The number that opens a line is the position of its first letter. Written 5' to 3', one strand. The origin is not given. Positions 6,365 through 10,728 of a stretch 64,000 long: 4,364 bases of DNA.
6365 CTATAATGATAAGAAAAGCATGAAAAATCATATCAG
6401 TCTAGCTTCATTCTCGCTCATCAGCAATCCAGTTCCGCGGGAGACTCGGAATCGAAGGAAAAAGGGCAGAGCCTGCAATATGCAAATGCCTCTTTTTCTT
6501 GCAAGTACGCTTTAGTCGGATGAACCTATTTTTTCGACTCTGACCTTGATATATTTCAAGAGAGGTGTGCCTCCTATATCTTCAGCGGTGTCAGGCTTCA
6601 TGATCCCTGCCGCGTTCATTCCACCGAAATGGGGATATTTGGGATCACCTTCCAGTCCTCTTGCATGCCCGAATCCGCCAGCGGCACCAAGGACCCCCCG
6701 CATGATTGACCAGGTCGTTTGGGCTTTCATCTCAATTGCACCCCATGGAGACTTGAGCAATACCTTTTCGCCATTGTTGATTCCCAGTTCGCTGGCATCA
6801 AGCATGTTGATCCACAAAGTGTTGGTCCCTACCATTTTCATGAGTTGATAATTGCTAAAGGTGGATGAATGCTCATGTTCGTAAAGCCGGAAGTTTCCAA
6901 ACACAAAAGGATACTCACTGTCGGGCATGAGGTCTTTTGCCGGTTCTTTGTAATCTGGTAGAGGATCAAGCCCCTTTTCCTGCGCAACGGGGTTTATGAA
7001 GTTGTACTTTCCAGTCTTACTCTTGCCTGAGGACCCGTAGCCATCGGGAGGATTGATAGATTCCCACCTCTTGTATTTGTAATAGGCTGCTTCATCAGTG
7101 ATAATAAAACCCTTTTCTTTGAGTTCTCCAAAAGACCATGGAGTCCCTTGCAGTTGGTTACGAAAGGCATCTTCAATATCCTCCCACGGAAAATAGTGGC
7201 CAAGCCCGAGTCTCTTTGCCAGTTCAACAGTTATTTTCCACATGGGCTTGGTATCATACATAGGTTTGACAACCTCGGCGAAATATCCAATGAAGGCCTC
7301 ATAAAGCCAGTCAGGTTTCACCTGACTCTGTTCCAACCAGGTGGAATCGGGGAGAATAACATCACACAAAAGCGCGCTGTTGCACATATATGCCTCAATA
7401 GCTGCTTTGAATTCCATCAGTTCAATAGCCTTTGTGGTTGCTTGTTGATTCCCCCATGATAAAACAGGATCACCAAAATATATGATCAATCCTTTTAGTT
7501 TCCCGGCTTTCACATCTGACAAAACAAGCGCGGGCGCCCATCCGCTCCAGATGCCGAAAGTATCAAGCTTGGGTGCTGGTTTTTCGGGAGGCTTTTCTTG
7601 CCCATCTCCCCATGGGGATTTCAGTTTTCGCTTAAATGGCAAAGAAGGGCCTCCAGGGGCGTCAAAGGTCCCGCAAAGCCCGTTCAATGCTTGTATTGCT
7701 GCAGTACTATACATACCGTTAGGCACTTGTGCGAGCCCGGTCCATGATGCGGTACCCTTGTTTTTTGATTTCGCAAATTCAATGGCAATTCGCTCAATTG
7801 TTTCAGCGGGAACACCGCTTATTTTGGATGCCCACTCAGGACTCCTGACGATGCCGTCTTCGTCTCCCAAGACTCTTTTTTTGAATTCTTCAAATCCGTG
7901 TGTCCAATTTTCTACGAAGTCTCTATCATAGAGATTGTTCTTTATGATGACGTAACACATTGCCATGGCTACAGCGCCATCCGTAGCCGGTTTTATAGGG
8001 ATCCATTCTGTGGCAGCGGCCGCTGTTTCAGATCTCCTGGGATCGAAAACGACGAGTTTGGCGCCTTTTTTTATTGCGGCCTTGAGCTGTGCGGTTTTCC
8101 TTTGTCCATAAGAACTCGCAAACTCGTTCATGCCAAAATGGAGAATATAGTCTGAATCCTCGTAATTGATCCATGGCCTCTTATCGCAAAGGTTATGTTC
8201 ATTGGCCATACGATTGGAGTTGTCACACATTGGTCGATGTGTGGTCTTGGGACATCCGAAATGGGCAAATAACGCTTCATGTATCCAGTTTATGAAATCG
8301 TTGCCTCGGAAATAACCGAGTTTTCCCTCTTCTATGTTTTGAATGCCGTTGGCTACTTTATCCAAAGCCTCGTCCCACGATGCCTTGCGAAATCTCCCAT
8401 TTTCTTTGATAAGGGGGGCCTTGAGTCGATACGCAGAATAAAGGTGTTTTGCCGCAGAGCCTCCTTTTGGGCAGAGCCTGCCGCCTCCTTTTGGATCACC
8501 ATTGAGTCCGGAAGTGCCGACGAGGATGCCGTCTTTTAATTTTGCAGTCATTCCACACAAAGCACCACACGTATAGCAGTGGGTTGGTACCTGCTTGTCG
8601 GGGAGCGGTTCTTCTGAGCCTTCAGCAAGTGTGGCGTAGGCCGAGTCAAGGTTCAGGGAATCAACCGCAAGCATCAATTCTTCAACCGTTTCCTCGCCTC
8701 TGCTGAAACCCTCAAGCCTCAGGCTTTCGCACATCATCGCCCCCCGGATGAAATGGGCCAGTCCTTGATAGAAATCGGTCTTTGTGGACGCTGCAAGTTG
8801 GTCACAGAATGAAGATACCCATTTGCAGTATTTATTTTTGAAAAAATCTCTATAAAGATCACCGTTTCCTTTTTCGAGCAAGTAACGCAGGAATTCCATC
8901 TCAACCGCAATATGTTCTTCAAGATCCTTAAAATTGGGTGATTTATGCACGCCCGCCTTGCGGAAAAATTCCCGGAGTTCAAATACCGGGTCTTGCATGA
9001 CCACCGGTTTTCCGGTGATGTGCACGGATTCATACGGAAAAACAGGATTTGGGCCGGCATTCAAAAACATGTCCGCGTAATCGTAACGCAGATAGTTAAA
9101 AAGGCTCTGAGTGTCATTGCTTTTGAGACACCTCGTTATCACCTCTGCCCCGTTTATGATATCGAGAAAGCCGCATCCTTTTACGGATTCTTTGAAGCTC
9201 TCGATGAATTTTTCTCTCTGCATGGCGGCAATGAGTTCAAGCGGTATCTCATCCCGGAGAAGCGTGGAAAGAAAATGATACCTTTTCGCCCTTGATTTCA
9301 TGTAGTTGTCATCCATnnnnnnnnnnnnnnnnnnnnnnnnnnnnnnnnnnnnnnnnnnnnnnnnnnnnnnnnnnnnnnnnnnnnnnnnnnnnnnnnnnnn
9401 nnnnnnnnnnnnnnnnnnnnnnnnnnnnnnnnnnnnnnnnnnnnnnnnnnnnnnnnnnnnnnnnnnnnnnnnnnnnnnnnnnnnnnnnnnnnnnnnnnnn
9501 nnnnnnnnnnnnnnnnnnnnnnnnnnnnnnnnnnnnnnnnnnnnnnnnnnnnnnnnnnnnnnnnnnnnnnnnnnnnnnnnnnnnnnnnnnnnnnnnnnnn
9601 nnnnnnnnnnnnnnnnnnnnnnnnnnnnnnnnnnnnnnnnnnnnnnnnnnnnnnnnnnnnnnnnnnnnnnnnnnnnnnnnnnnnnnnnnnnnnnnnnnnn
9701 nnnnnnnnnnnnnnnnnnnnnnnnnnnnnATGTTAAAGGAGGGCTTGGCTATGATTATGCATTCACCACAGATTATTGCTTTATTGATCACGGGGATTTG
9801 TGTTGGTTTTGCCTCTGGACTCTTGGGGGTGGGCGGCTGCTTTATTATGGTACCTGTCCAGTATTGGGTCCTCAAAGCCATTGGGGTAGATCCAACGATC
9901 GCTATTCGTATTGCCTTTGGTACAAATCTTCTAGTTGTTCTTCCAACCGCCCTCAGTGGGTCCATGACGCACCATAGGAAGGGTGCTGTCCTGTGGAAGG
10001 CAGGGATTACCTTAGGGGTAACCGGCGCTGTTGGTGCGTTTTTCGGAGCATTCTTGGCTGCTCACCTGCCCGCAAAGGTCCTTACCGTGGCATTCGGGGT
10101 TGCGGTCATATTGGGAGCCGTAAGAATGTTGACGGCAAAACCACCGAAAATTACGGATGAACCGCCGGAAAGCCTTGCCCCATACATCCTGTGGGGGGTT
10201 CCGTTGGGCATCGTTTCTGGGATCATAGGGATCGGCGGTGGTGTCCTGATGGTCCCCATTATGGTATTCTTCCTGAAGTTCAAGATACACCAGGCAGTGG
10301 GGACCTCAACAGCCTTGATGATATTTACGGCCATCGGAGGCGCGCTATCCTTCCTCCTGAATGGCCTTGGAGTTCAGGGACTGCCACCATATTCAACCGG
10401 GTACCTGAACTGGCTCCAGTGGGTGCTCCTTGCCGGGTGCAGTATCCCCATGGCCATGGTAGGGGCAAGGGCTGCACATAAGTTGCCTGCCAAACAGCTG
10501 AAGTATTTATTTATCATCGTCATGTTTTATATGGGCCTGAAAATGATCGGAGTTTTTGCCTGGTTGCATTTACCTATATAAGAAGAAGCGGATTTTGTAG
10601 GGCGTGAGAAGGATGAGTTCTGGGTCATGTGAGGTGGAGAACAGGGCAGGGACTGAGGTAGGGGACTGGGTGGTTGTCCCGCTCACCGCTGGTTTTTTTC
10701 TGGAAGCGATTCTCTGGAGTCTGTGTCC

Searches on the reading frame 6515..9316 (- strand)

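Call 68: search_protein_families(library=pfam, proteins=[window:6515-9316:-], max_evalue=0.01)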
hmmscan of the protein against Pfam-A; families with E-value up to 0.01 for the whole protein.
window:6515-9316:- (934 aa): 4 families
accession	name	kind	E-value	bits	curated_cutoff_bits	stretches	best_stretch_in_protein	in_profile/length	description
PF00384.28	Molybdopterin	-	2.6e-32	112.6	24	1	297-702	1-353/353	Molybdopterin oxidoreductase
PF02613.20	Nitrate_red_del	-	8.8e-19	68.4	22.2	1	74-172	26-136/136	Nitrate reductase delta subunit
PF01568.27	Molydop_binding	-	6.1e-12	46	26.8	1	805-921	2-107/110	Molydopterin dinucleotide binding domain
PF04879.21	Molybdop_Fe4S4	-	7.2e-10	39.1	22.7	1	241-294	2-55/55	Molybdopterin oxidoreductase Fe4S4 domain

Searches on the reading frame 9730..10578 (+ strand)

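Call 68: search_protein_families(library=pfam, proteins=[window:9730-10578:+], max_evalue=0.01)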
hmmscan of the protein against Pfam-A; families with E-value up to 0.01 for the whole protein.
window:9730-10578:+ (283 aa): 1 family
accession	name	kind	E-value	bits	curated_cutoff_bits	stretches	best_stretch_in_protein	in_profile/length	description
PF01925.25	TauE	-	1.2e-55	189.2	32.6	1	18-272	1-237/237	Sulfite exporter TauE/SafE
